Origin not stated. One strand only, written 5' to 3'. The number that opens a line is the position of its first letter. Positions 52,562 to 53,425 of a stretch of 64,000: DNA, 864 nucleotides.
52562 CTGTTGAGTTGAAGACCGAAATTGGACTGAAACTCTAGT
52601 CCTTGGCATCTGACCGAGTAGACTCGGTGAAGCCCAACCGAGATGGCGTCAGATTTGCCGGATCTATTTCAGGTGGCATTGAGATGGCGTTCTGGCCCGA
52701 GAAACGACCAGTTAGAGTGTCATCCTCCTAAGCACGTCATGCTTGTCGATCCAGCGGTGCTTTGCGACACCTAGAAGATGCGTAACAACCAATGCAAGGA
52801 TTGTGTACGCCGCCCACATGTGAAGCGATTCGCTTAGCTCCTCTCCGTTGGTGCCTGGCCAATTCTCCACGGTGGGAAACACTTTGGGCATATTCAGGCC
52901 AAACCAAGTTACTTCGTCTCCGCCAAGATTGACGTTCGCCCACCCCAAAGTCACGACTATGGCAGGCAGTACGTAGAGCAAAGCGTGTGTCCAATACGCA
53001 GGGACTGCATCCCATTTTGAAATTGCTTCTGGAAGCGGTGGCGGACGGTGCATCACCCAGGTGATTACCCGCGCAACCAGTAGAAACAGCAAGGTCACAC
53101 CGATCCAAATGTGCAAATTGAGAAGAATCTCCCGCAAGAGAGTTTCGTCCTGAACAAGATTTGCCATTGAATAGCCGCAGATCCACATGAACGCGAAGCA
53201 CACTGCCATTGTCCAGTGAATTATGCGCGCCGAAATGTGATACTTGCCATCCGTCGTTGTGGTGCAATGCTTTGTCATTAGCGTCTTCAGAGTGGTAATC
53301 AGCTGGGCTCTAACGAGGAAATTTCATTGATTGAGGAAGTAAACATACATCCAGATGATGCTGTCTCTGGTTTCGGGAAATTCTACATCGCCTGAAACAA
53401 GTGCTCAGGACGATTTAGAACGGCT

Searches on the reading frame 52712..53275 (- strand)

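Call 30: search_protein_families(library=pfam, proteins=[window:52712-53275:-], max_evalue=0.01)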
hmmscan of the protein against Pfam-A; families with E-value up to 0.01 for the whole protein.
window:52712-53275:- (187 aa): 4 families
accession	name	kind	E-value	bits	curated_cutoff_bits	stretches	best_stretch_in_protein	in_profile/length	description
PF01292.26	Ni_hydr_CYTB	-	1.3e-24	87.4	30.1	1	12-186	2-177/179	Prokaryotic cytochrome b561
PF03188.21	Cytochrom_B561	-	0.0029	18.3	23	1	16-100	34-114/137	Eukaryotic cytochrome b561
PF14358.11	DUF4405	-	0.0044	17.9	26.7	0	144-167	39-62/66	Domain of unknown function (DUF4405)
PF24358.1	ABCC10_N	-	0.0048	16.8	26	1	6-68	133-195/200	ABCC10 N-terminal domain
